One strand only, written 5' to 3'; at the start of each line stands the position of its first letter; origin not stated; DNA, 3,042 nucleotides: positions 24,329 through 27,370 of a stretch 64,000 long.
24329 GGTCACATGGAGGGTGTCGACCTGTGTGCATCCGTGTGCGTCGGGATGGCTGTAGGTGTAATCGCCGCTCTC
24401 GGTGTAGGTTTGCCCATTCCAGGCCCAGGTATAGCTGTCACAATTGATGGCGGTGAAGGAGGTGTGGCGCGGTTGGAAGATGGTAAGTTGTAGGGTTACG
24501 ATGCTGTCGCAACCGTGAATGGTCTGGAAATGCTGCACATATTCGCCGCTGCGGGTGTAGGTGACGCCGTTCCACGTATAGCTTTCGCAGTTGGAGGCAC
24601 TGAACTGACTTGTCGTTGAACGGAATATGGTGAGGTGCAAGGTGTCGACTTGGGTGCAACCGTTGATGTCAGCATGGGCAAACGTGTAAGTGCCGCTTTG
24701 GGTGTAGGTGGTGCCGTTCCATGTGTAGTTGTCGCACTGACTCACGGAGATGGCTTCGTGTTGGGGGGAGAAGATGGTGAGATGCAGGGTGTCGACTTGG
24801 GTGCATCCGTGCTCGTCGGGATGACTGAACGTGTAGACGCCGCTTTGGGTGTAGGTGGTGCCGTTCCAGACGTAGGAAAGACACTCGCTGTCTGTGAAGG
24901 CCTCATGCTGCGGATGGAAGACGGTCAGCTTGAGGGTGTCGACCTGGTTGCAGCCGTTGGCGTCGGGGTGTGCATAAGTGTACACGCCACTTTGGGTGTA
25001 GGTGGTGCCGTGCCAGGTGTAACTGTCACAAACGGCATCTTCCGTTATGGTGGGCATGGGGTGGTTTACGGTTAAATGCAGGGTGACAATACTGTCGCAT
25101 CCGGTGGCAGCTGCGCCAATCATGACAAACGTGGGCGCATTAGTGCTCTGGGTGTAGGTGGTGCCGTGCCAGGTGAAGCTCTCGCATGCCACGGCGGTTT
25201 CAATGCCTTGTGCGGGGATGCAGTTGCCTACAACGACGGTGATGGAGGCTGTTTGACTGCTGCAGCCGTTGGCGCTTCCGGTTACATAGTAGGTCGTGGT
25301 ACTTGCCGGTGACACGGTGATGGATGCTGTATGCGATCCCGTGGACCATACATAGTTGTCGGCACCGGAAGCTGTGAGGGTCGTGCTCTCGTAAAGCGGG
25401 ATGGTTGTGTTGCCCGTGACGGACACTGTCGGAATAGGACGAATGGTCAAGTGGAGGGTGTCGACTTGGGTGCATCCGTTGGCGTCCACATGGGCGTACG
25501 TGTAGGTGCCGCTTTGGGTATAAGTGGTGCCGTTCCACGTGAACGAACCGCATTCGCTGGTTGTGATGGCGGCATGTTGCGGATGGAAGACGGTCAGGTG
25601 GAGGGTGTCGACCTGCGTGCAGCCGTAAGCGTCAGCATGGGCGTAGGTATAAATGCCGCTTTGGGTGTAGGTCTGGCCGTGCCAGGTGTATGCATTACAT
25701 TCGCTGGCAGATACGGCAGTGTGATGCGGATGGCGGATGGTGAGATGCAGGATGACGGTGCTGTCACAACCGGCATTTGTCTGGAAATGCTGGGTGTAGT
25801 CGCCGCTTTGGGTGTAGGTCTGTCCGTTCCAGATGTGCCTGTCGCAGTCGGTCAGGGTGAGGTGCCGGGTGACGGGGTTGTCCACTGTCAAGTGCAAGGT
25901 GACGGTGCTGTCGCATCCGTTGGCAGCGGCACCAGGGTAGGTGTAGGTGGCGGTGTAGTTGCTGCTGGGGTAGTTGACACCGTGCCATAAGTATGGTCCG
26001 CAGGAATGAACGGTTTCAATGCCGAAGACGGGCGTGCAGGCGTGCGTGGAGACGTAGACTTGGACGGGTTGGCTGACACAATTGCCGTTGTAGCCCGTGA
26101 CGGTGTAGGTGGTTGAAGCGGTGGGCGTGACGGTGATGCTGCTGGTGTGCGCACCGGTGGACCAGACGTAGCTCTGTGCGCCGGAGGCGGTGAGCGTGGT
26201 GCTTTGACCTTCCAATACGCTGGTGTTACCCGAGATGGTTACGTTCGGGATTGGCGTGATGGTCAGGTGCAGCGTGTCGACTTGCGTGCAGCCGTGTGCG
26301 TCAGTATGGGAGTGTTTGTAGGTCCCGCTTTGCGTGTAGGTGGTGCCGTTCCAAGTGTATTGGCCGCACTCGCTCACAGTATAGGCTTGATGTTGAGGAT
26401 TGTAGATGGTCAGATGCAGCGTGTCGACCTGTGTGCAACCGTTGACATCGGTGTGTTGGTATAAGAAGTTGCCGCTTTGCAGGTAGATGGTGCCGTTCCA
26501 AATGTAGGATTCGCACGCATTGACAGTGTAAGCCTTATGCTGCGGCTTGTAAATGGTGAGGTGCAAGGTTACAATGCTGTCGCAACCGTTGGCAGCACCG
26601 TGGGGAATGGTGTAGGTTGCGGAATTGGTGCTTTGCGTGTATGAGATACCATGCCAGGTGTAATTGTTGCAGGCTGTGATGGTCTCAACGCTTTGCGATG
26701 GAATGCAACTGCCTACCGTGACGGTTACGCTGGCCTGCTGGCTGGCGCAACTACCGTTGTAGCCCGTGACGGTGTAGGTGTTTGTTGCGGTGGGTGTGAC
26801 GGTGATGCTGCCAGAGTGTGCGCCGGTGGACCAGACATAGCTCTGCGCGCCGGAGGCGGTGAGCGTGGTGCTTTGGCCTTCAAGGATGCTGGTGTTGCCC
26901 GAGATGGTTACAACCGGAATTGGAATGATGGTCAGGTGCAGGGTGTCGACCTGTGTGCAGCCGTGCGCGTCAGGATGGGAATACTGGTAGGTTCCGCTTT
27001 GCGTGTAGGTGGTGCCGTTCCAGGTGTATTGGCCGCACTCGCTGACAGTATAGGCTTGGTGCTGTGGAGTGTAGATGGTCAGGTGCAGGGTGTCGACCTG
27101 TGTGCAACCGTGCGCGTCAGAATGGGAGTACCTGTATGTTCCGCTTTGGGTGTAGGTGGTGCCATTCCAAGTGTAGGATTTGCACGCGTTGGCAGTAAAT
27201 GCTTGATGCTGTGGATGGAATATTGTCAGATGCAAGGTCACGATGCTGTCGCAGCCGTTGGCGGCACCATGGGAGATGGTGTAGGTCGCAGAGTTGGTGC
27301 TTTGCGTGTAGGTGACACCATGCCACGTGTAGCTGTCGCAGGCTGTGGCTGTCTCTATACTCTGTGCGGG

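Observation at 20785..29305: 41 tandem copies of a 49-aa two-cysteine module in two sequence flavours, one of them conspicuously His-rich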

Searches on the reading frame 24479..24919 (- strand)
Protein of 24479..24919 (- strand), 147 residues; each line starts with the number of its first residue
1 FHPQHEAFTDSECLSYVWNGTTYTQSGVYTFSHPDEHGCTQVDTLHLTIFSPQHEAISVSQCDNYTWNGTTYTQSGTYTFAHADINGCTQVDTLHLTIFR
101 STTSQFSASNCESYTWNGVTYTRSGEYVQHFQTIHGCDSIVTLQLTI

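Call 23: search_protein_families(library=pfam, proteins=[window:24479-24919:-], max_evalue=1)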
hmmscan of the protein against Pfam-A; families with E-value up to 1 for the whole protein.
window:24479-24919:- (147 aa): 6 families
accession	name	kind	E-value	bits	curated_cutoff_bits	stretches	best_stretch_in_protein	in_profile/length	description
PF16862.10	Glyco_hydro_79C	-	0.003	18.8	27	0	17-76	20-72/103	Glycosyl hydrolase family 79 C-terminal beta domain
PF08191.17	LRR_adjacent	-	0.02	15.5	21.8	0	64-82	19-37/57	LRR adjacent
PF02327.22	BChl_A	-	0.042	13.2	25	1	99-129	314-344/355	Bacteriochlorophyll A protein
PF19203.5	DUF5875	-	0.1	12.5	26.5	0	68-142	125-195/228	Family of unknown function (DUF5875)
PF19765.4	DUF6252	-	0.15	12.7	27.2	1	61-132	8-73/124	Family of unknown function (DUF6252)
PF20125.4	DUF6515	-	0.55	10.5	24.9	1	45-77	92-124/179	Family of unknown function (DUF6515)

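Call 26: predict_structure(alignment_id=A2)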
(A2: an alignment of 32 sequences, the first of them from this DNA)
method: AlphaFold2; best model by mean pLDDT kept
length: 147 residues; sequences in the alignment: 32
mean_pLDDT: 92.8   pTM: 0.62
mean pLDDT of the five models: 92.8, 91.9, 91.5, 91.2, 91.1
residues with pLDDT >= 90: 121; 70-90: 24; 50-70: 2; < 50: 0
segments of 3 or more residues with pLDDT < 50: none
pLDDT, mean of each block of 10 residues (from residue 1): 81 94 96 89 94 94 96 97 93 96 91 93 95 90 94
secondary structure, 60 per line:
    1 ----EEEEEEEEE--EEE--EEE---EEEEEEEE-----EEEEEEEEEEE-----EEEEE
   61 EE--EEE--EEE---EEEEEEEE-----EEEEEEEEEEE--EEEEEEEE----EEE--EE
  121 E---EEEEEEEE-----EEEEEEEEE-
elements in order: E5-13 E16-18 E21-23 E27-34 E40-50 E56-62 E65-67 E70-72 E76-83 E89-99 E102-109 E114-116 E119-121 E125-132 E138-146

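Call 31: fold_search(model_id=the predicted structure, library=pdb)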
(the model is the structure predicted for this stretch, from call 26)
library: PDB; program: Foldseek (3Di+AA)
matches with E <= 10: 754; with E <= 0.001: 3
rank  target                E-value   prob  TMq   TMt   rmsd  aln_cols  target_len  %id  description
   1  9flp_A                5.0e-06  1.00  0.39  0.10   9.3       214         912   17  CryoEM structure of the neck (1403-2314) in the grappling hook protein A (GhpA) in the bacterium Aureispira sp. CCB-QB (released 2024-10-16)
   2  9fls_A                7.9e-05  1.00  0.37  0.22  10.3       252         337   15  CryoEM structure of the fragment-3 (2061-2397) in the grappling hook protein A (GhpA) in the bacterium Aureispira sp.  (released 2024-10-16)
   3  9flw_A                9.3e-04  0.97  0.37  0.15  12.0       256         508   13  CryoEM structure of the fragment-6 (3571-4078) in the grappling hook protein A (GhpA) in the bacterium Aureispira sp.  (released 2024-10-16)
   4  9ijj_4J               1.3e-03  0.99  0.39  0.12  12.1       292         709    8  In situ structure of the central apparatus in mouse sperm axoneme. (released 2025-06-04)
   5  6e57_B                2.6e-03  0.82  0.20  0.10  21.5       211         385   10  Bacteroides ovatus mixed-linkage glucan utilization locus (MLGUL) SGBP-B in complex with mixed-linkage heptasaccharide (released 2019-05-29)
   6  9ijj_4K               3.8e-03  0.93  0.35  0.17  11.2       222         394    8  In situ structure of the central apparatus in mouse sperm axoneme. (released 2025-06-04)
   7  8vse_C                4.9e-03  0.25  0.15  0.10  26.3       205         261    7  Cryo-EM structure of human CD45 extracellular region in complex with adenoviral protein E3/49K (released 2024-11-06)
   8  4hmc                  5.2e-03  0.60  0.23  0.09  13.1       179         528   13  Crystal structure of cold-adapted chitinase from Moritella marina (released 2013-05-01)
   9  4mb3                  6.7e-03  0.44  0.21  0.09  13.4       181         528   14  Crystal structure of E153Q mutant of cold-adapted chitinase from Moritella marina (released 2014-03-19)
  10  1qz1                  7.1e-03  0.63  0.26  0.16  14.0       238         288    8  Crystal Structure of the Ig 1-2-3 fragment of NCAM (released 2003-11-04)
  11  2qdf                  1.0e-02  0.38  0.16  0.09  21.5       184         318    5  Structure of N-terminal domain of E. Coli YaeT (released 2007-09-04)
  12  6kn9_A                1.0e-02  0.14  0.15  0.10  17.8       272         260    6  Crystal structure of human interleukin 18 receptor beta extracellular domain in complex with an antagonistic scFv (released 2020-02-12)
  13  8egx_A                1.1e-02  0.33  0.21  0.11  13.3       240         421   10  Complex of Fat4(EC1-4) bound to Dchs1(EC1-4) (released 2023-02-22)
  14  8yke                  1.2e-02  0.66  0.20  0.20  11.0       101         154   12  Structure of two consecutively arrayed Rib domains (Rib8-9) from surface adhesin of Limosilactobacillus reuteri (released 2025-03-05)
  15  5k6u_A                1.2e-02  0.30  0.20  0.10  21.2       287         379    8  Sidekick-1 immunoglobulin domains 1-4, crystal form 1 (released 2016-09-28)
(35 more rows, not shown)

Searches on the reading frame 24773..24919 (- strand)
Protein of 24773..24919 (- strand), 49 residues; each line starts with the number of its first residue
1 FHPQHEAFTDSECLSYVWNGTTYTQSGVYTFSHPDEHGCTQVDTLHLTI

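Call 55: predict_structure(alignment_id=A5)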
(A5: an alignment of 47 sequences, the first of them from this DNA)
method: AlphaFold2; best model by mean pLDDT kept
length: 49 residues; sequences in the alignment: 47
mean_pLDDT: 87.4   pTM: 0.60
mean pLDDT of the five models: 87.4, 87.1, 86.9, 84.7, 84.1
residues with pLDDT >= 90: 24; 70-90: 21; 50-70: 4; < 50: 0
segments of 3 or more residues with pLDDT < 50: none
pLDDT, mean of each block of 10 residues (from residue 1): 77 91 93 85 92
secondary structure, 60 per line:
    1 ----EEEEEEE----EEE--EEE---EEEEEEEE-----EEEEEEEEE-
elements in order: E5-11 E16-18 E21-23 E27-34 E40-48

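Call 60: fold_search(model_id=the predicted structure, library=pdb)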
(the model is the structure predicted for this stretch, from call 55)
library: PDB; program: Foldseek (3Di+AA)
matches with E <= 10: 593; with E <= 0.001: 0
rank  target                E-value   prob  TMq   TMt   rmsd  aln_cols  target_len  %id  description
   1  9flp_A                3.8e-01  0.18  0.33  0.04   7.4        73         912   15  CryoEM structure of the neck (1403-2314) in the grappling hook protein A (GhpA) in the bacterium Aureispira sp. CCB-QB (released 2024-10-16)
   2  3dku_F                5.6e-01  0.23  0.41  0.18   8.5        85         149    7  Crystal structure of Nudix hydrolase Orf153, ymfB, from Escherichia coli K-1 (released 2009-06-30)
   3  8r86_A                6.8e-01  0.10  0.23  0.08   9.2        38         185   21  Xylanase from Bacillus circulans mutant E78Q/W71A (released 2024-08-21)
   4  2xy2                  7.8e-01  0.21  0.39  0.14   6.6        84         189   15  CRYSTAL STRUCTURE OF NCAM2 IG1-2 (released 2011-02-23)
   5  2vg9                  7.8e-01  0.14  0.28  0.08   7.8        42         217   17  Crystal structure of Loop Swap mutant of Necallimastix patriciarum Xyn11A (released 2007-12-25)
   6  6s5y_A                7.8e-01  0.11  0.33  0.14  13.0        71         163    7  Structure of tandemly arrayed consecutive Rib domains (Rib2R) from Group B Streptococcal species Streptococcus agalact (released 2019-12-11)
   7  8fmw_AI               8.9e-01  0.44  0.45  0.18   4.5        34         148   12  The structure of a hibernating ribosome in the Lyme disease pathogen (released 2023-11-08)
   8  6sx1                  8.9e-01  0.41  0.52  0.36   6.0        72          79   12  Structure of Rib Standard, a Rib domain from Lactobacillus acidophilus (released 2019-12-18)
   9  8a22_Au               8.9e-01  0.30  0.42  0.16   7.7        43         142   16  Structure of the mitochondrial ribosome from Polytomella magna (released 2022-11-16)
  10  5dzl_D                8.9e-01  0.23  0.38  0.21   4.5        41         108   15  Crystal structure of the protein human CEACAM1 (released 2015-10-07)
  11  4u6t_A                8.9e-01  0.16  0.33  0.21   4.2        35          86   17  Crystal structure of the Clostridium histolyticum colH collagenase polycystic kidney disease-like domain 2a at 1.76 An (released 2015-03-11)
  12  8oin_BO               9.5e-01  0.51  0.45  0.13   2.5        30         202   17  55S mammalian mitochondrial ribosome with mtRF1 and P-site tRNA (released 2023-06-14)
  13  5xc5                  9.5e-01  0.38  0.48  0.17   6.1        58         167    9  Crystal structure of Acanthamoeba polyphaga mimivirus Rab GTPase in complex with GTP (released 2017-10-25)
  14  6d6q_I                9.5e-01  0.15  0.29  0.09   8.1        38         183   13  Human nuclear exosome-MTR4 RNA complex - overall reconstruction (released 2018-06-20)
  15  8vh5_A                1.0e+00  0.33  0.51  0.02   4.1        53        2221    8  Cryo-EM structure of Rab12-LRRK2 complex in the LRRK2 dimer state (released 2024-10-09)
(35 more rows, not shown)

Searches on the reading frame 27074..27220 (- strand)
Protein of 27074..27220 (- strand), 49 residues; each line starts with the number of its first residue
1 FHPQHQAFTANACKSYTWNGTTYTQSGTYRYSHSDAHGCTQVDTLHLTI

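Call 42: find_related_loci(query=A3, collection=genome_contigs, flank=3000)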
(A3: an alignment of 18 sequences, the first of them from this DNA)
Query A3 (49 aa) in genome_contigs; peptide patterns used: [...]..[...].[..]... (x = any residue, [..] = any of these).
162 stretches matched a pattern; 159 encode a relative of the query (tblastn E <= 1e-3); the best 80 are kept; 78 distinct loci.
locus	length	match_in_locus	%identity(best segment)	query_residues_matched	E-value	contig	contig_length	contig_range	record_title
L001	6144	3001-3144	75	2-49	5e-23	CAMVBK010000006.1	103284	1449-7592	MAG TPA_asm: uncultured Bacteroidales bacterium isolate SRR8387716_bin.108_metaWRAP_v1.3_MAG genome assembly, contig: ER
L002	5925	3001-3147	78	1-49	5e-23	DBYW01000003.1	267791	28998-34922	MAG TPA_asm: Bacteroidales bacterium UBA1176 UBA1176_contig_2241, whole genome shotgun sequence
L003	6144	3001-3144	75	2-49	9e-23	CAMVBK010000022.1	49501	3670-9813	MAG TPA_asm: uncultured Bacteroidales bacterium isolate SRR8387716_bin.108_metaWRAP_v1.3_MAG genome assembly, contig: ER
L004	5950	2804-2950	76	1-49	2e-22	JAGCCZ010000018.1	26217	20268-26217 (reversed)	MAG: Bacteroidales bacterium isolate RGIG9679 Yak_Omasum-2__c155763, whole genome shotgun sequence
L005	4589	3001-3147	73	1-49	4e-22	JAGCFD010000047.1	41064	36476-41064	MAG: Bacteroidales bacterium isolate RGIG9735 Yak_Omasum-3__c1161238, whole genome shotgun sequence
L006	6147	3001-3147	76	1-49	1e-21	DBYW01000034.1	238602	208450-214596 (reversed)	MAG TPA_asm: Bacteroidales bacterium UBA1176 UBA1176_contig_5381, whole genome shotgun sequence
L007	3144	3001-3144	75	2-49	1e-21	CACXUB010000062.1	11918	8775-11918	MAG: uncultured Bacteroidetes bacterium isolate RUG11592 genome assembly, contig: RUG11592_asm_62, whole genome shotgun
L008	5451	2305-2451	69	1-49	1e-21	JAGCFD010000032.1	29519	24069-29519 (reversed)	MAG: Bacteroidales bacterium isolate RGIG9735 Yak_Omasum-3__c609048, whole genome shotgun sequence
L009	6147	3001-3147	73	1-49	3e-21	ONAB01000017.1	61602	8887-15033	uncultured Bacteroidales bacterium isolate RUG125 genome assembly, contig: scaffold_185, whole genome shotgun sequence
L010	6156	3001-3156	75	1-49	4e-21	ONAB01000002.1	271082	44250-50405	uncultured Bacteroidales bacterium isolate RUG125 genome assembly, contig: scaffold_2, whole genome shotgun sequence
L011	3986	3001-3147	69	1-49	6e-21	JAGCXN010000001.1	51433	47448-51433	MAG: Bacteroidales bacterium isolate RGIG10213 Yak_Rumen-5__c21239, whole genome shotgun sequence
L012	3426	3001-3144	73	2-49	7e-21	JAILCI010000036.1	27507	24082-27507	MAG: Bacteroidales bacterium isolate RUI581 k141_12365260_flag=0_multi=57.9563_len=27507, whole genome shotgun sequence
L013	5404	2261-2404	71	2-49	7e-21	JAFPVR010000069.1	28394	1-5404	MAG: Bacteroidales bacterium isolate RGIG1517 Goat_Abomasum-3__c370683, whole genome shotgun sequence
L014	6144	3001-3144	75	2-49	7e-21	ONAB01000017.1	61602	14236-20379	uncultured Bacteroidales bacterium isolate RUG125 genome assembly, contig: scaffold_185, whole genome shotgun sequence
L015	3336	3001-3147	71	1-49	1e-20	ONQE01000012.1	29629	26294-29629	uncultured Bacteroidales bacterium isolate RUG538 genome assembly, contig: scaffold_604, whole genome shotgun sequence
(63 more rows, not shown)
